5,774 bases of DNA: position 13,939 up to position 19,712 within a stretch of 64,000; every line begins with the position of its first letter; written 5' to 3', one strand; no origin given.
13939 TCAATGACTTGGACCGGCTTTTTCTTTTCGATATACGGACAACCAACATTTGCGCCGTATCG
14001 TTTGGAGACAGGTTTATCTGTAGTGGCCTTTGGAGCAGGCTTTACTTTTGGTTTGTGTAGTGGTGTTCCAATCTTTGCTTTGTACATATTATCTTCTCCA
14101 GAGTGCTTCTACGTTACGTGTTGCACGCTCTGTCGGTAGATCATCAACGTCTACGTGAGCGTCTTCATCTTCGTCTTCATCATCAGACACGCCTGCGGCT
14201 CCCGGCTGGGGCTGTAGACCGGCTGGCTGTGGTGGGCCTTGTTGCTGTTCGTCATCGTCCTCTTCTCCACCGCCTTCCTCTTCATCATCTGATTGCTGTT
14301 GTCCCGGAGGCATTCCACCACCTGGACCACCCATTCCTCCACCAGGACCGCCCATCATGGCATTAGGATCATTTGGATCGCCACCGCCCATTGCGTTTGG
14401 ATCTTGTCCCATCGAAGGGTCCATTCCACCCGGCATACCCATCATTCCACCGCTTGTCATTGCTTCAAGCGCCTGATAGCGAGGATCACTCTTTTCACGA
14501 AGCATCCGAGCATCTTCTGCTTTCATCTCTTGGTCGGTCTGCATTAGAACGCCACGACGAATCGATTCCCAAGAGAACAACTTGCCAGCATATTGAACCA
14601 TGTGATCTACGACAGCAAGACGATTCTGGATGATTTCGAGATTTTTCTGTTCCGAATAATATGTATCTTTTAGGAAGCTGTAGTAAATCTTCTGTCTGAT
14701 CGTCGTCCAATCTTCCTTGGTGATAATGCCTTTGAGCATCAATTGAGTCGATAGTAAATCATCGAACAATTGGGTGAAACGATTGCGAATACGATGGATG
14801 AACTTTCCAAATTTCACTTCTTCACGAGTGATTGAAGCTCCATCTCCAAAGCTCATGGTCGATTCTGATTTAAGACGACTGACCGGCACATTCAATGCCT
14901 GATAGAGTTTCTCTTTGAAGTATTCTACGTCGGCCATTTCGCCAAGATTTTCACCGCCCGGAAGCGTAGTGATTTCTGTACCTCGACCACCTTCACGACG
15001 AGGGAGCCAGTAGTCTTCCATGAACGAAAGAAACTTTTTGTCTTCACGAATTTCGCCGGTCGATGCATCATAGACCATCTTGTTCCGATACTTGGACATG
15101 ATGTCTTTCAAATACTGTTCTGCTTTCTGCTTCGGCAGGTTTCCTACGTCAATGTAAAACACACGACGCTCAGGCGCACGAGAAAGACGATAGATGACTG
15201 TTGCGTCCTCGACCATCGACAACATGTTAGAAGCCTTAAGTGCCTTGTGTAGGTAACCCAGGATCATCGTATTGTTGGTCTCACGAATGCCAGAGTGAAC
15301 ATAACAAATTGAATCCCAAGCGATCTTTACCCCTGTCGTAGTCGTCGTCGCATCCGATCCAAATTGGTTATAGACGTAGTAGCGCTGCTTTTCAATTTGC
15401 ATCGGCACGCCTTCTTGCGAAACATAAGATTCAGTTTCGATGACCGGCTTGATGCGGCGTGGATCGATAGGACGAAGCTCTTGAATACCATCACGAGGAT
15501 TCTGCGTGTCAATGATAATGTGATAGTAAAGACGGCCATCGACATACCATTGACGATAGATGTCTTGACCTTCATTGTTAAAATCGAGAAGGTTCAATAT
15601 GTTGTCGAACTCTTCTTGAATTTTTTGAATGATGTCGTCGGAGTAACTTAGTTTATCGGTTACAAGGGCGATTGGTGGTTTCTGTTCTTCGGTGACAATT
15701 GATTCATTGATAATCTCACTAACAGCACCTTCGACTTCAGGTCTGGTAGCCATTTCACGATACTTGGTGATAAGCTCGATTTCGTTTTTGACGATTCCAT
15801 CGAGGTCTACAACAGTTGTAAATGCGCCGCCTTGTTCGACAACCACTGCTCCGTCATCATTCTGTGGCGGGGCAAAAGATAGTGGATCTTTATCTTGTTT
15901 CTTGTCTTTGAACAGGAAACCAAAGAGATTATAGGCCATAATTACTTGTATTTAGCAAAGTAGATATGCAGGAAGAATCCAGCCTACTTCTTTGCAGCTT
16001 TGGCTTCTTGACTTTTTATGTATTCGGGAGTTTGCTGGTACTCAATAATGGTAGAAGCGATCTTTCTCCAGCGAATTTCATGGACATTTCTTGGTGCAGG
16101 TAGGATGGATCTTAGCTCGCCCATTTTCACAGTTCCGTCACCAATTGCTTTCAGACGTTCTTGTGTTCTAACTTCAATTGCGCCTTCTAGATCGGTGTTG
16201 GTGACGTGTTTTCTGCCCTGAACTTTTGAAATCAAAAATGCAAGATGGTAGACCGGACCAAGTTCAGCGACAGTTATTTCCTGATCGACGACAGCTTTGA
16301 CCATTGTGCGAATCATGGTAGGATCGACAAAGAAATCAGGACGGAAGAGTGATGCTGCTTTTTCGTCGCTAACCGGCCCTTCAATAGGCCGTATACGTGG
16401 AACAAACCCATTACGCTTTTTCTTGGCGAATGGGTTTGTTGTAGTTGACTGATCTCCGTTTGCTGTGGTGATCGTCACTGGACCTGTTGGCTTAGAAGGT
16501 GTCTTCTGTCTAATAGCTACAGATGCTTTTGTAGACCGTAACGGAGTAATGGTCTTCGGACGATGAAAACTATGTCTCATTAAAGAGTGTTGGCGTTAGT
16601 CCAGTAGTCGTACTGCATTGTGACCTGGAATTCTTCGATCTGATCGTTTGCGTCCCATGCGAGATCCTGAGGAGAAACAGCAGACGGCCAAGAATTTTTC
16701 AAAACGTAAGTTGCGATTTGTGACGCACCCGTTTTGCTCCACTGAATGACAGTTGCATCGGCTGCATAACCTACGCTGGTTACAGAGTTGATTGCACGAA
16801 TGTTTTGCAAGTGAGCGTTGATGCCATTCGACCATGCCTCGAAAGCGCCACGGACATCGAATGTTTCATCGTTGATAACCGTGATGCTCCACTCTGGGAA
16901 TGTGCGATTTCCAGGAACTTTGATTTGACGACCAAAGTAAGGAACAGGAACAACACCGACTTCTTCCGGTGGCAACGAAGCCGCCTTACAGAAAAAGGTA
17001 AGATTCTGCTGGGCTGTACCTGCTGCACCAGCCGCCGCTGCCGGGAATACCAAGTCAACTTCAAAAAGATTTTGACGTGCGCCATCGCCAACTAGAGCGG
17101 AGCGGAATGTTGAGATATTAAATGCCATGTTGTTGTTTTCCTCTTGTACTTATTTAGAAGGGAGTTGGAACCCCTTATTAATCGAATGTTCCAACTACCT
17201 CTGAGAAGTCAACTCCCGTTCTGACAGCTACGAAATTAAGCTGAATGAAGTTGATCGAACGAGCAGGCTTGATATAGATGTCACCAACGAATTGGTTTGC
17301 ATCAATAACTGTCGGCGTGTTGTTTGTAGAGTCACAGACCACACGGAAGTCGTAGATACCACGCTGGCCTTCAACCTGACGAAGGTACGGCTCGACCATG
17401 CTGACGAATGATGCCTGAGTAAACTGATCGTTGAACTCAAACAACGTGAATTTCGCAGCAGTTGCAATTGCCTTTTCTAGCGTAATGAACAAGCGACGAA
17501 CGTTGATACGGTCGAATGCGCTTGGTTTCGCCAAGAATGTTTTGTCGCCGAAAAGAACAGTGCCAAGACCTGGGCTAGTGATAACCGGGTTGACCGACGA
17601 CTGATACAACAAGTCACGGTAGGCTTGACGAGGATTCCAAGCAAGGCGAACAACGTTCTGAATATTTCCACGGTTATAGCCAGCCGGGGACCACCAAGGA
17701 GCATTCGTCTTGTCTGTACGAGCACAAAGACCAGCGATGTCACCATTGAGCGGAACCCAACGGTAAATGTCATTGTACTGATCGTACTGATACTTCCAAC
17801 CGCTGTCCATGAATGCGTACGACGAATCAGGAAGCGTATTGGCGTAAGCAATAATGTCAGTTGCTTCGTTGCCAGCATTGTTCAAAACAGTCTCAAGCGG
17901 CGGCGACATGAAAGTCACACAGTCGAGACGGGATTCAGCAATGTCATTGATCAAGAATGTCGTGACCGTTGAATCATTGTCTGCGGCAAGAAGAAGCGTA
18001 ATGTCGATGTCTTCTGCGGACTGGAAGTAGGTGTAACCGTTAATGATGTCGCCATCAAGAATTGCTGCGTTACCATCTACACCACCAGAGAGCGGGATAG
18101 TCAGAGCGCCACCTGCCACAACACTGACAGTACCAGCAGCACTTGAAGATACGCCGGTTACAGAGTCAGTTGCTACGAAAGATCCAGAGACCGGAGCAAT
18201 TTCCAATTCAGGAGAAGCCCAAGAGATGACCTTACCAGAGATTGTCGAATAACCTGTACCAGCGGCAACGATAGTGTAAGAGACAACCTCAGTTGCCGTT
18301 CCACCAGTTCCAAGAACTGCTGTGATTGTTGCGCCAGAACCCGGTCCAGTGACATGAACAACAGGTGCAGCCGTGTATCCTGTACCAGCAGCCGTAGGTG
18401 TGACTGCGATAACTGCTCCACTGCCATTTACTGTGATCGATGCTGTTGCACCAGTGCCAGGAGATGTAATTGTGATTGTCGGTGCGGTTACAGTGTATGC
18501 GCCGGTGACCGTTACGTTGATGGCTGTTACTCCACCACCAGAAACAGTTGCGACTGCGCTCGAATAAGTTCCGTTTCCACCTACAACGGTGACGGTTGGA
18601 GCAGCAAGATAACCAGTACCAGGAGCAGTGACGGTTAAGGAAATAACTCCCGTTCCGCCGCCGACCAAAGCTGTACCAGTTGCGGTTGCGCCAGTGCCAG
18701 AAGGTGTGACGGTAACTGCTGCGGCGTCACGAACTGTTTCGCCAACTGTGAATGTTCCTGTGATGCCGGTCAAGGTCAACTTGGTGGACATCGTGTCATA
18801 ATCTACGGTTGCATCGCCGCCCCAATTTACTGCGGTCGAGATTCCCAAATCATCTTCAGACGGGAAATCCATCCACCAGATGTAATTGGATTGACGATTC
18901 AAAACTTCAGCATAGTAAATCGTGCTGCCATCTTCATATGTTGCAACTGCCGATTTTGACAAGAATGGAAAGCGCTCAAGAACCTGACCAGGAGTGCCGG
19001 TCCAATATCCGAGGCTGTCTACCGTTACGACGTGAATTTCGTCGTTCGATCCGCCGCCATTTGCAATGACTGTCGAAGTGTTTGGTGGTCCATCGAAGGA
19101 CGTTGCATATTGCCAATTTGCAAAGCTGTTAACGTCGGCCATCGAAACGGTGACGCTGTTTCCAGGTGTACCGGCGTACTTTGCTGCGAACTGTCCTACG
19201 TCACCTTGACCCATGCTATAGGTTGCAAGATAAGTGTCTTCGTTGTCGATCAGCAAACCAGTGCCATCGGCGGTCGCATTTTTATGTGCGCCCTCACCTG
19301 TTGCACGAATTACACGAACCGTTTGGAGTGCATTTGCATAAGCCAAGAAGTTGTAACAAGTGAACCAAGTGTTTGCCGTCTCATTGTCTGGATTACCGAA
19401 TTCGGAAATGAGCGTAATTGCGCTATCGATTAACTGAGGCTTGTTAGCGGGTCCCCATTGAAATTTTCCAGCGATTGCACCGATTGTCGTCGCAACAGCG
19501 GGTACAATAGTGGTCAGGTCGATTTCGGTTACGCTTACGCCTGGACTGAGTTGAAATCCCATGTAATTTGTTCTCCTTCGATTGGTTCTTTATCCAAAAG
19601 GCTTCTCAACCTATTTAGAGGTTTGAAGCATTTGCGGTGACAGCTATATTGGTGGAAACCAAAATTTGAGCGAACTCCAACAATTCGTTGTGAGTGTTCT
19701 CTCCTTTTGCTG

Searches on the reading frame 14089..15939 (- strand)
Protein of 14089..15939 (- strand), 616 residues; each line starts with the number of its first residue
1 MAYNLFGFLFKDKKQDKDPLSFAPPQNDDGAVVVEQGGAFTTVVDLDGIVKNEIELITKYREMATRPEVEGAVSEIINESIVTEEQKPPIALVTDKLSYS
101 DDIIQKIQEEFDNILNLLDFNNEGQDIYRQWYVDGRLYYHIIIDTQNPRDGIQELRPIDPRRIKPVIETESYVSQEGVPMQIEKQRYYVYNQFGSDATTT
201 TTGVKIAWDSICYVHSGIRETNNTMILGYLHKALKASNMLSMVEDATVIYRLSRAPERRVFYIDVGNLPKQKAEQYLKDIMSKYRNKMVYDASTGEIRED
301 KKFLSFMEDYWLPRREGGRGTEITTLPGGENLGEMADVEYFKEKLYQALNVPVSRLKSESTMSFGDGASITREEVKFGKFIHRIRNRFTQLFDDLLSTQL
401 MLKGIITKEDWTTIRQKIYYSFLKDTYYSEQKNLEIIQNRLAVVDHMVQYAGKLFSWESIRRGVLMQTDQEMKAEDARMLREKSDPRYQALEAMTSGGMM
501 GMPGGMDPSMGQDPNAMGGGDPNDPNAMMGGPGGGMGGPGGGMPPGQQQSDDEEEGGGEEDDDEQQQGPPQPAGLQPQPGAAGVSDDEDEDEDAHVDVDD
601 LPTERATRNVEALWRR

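Call 9: search_protein_families(library=phrogs, proteins=[window:14089-15939:-], max_evalue=0.001)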
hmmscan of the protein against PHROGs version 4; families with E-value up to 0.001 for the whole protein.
window:14089-15939:- (616 aa): 2 families
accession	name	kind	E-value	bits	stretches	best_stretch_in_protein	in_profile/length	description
phrog_213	-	head and packaging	1.5e-197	658.4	1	4-502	4-517/528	portal protein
phrog_23805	-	unknown function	0.00018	22.9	0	256-285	16-45/72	-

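Call 10: search_dna_similar(query=window:14089-15939:-, collection=phages, mode=protein, max_rows=25)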
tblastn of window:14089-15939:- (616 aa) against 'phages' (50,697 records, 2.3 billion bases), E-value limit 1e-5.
Records with a match: 2589; places in all: 2592; records where one place covers at least 80% of the query: 7.
Best place of each record, by identity: <60% 2589.
By first word of the organism name: Escherichia 667; Synechococcus 382; Klebsiella 331; Salmonella 202; Vibrio 134; Shigella 89; Aeromonas 80; Acinetobacter 71; Cyanophage 62; Enterobacter 58; and 62 more.
By host as written in the record: - 466; Escherichia coli 278; Klebsiella pneumoniae 115; Synechococcus 107; Synechococcus sp. 41; Escherichia coli O157:H7 38; Salmonella enterica 29; Synechococcus sp. WH7803 28; and 571 more.
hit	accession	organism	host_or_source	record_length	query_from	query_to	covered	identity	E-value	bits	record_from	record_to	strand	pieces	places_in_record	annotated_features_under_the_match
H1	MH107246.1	Synechococcus phage S-B64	Synechococcus sp. WH8102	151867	5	522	84%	52.0%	2e-156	503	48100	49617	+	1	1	hypothetical protein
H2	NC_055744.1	Synechococcus phage S-B64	Synechococcus sp. WH8102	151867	5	522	84%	52.0%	2e-156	503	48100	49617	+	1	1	portal protein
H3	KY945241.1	Synechococcus phage S-H35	Synechococcus sp. WH8102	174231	5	522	84%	52.0%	2e-156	503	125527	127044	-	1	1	hypothetical protein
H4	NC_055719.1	Synechococcus phage S-H35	Synechococcus sp. WH8102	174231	5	522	84%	52.0%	2e-156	503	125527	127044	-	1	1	portal protein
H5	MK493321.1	Cyanophage S-RIM4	Synechococcus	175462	5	522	84%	51.8%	5e-156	502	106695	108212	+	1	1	portal vertex protein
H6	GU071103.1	Prochlorococcus phage P-SSM7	Prochlorococcus sp. NATL1A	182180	1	522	85%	51.0%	2e-152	491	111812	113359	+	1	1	gp20: portal vertex protein of head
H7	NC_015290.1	Prochlorococcus phage P-SSM7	Prochlorococcus sp. NATL1A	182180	1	522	85%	51.0%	2e-152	491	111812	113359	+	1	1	gp20: portal protein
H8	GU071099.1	Prochlorococcus phage P-RSM4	Prochlorococcus sp. MIT9303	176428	1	483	78%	53.9%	5e-156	502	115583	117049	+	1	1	gp20: portal vertex protein of head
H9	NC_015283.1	Prochlorococcus phage P-RSM4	Prochlorococcus sp. MIT9303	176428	1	483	78%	53.9%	5e-156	502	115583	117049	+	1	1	gp20: portal protein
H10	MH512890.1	Cyanophage S-TIM4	Synechococcus sp. WH8102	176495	1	483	78%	53.9%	5e-156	502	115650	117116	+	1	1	gp20: portal vertex protein of head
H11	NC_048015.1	Cyanophage S-TIM4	Synechococcus sp. WH8102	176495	1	483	78%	53.9%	5e-156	502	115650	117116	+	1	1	gp20: portal protein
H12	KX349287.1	Synechococcus phage S-RIM8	Synechococcus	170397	1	479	78%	53.9%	6e-155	499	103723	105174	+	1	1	portal vertex protein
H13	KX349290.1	Synechococcus phage S-RIM8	Synechococcus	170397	1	479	78%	53.9%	6e-155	499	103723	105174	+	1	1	portal vertex protein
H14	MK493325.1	Synechococcus phage S-RIM8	Synechococcus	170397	1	479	78%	53.9%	6e-155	499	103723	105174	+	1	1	portal vertex protein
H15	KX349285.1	Synechococcus phage S-RIM8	Synechococcus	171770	1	479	78%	53.9%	7e-155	499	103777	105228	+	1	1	portal vertex protein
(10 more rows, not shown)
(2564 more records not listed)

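Call 62: get_annotated_region(hit=H6, flank=20000)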
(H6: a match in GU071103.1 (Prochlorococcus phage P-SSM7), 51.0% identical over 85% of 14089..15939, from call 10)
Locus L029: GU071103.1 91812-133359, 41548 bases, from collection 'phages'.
description: Prochlorococcus phage P-SSM7, complete genome.
organism: Prochlorococcus phage P-SSM7 (NCBI taxid 445688)
taxonomy: Viruses; Duplodnaviria; Heunggongvirae; Uroviricota; Caudoviricetes; Kyanoviridae; Palaemonvirus; Palaemonvirus pssm7
host: Prochlorococcus sp. NATL1A; source: -; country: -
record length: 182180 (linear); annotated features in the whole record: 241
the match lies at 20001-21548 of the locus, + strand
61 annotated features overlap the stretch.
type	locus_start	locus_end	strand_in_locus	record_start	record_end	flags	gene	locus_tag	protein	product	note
CDS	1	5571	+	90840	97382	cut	-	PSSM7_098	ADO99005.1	YadA domain-containing structural protein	T4-LIKE GC: 402; similar to Synechococcus phage S-SM1 protein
CDS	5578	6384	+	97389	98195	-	gp13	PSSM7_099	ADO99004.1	neck protein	T4-LIKE GC: 116; similar to Synechococcus phage S-SM1 protein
CDS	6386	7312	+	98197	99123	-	gp14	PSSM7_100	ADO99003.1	neck protein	T4-LIKE GC: 117; similar to Synechococcus phage S-SM1 protein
CDS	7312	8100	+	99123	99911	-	gp15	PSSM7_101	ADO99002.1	proximal tail sheath stabilization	T4-LIKE GC: 118; similar to Synechococcus phage S-SM1 protein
CDS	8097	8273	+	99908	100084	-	-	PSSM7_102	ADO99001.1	hypothetical protein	T4-LIKE GC: 221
CDS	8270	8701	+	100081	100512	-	gp16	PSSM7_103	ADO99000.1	terminase DNA packaging enzyme small subunit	T4-LIKE GC: 120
CDS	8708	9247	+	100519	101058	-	-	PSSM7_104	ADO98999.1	hypothetical protein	T4-LIKE GC: 403; similar to Synechococcus phage S-SM1 protein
CDS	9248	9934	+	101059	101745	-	-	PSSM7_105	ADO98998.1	hypothetical protein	T4-LIKE GC: 110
CDS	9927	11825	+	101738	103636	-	-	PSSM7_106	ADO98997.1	hypothetical protein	T4-LIKE GC: 700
CDS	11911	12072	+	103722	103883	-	-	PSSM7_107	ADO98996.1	hypothetical protein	T4-LIKE GC: 245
CDS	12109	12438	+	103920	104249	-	gp7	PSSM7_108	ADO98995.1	gp7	T4-LIKE GC: 246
CDS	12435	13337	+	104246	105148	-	purM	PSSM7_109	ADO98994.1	phosphoribosylaminoimidazole synthetase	T4-LIKE GC: 172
CDS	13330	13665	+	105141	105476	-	-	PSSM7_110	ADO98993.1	hypothetical protein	T4-LIKE GC: 233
CDS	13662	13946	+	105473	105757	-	-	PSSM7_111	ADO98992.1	hypothetical protein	T4-LIKE GC: 701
CDS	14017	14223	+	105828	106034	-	-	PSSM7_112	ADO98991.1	hypothetical protein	T4-LIKE GC: 224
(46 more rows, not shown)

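Call 76: find_related_loci(query=window:14089-15939:-, collection=genome_contigs, flank=5000)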
Query window:14089-15939:- (616 aa) in genome_contigs; peptide patterns used: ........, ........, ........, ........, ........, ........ (x = any residue, [..] = any of these).
216 stretches matched a pattern; 5 encode a relative of the query (tblastn E <= 1e-3); 5 distinct loci.
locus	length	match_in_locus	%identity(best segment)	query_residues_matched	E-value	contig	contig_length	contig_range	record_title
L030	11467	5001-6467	51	1-479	1e-165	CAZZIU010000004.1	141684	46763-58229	MAG TPA_asm: uncultured bacterium isolate binchicken_co275_11 genome assembly, contig: NODE_36_length_141684_cov_32.7793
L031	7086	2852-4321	51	1-479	3e-165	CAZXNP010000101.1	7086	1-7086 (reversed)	MAG TPA_asm: uncultured Anaerolineales bacterium isolate binchicken_co275_228 genome assembly, contig: NODE_18552_length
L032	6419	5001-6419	48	5-470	2e-150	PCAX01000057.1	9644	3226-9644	MAG: Chloroflexota bacterium isolate NP1277 MHASMcontig_375125, whole genome shotgun sequence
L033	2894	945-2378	47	4-472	9e-156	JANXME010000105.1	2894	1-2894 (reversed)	MAG: Actinomycetes bacterium isolate 336R_concoct_83_sub 336R_k141_912633, whole genome shotgun sequence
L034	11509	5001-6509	44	5-489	1e-133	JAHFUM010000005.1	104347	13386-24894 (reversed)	MAG: Nitrosarchaeum sp. isolate nzgw8 NODE_158_length_104348_cov_12.976091, whole genome shotgun sequence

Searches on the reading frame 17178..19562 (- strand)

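Call 9: search_protein_families(library=phrogs, proteins=[window:17178-19562:-], max_evalue=0.001)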
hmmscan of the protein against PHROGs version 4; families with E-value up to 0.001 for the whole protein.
window:17178-19562:- (794 aa): 11 families
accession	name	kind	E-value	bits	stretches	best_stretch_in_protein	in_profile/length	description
phrog_23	-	tail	3.5e-126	422.9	2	296-792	35-475/496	tail sheath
phrog_10581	-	tail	2.8e-39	136.1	1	614-775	734-905/915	tail sheath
phrog_38392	-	tail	8.3e-16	59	1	5-87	6-88/329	tail sheath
phrog_701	-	head and packaging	1.4e-13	48.5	1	288-440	1188-1337/6136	virion structural protein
phrog_460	-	connector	9.8e-13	48.5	2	336-479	222-338/385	head closure Hc2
phrog_20545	-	tail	5.9e-08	33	1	4-85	21-102/538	tail sheath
phrog_34521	-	tail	3e-07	29.7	1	636-768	806-939/962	tail sheath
phrog_19666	-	tail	6.6e-07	29.1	1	519-733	732-940/985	tail sheath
phrog_708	-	tail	2.3e-06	26.5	2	287-403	801-915/1383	baseplate wedge subunit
phrog_19630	-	head and packaging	0.00012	21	0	263-366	1118-1222/1266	virion structural protein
phrog_13288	-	unknown function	0.0002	22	1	593-771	4-187/208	-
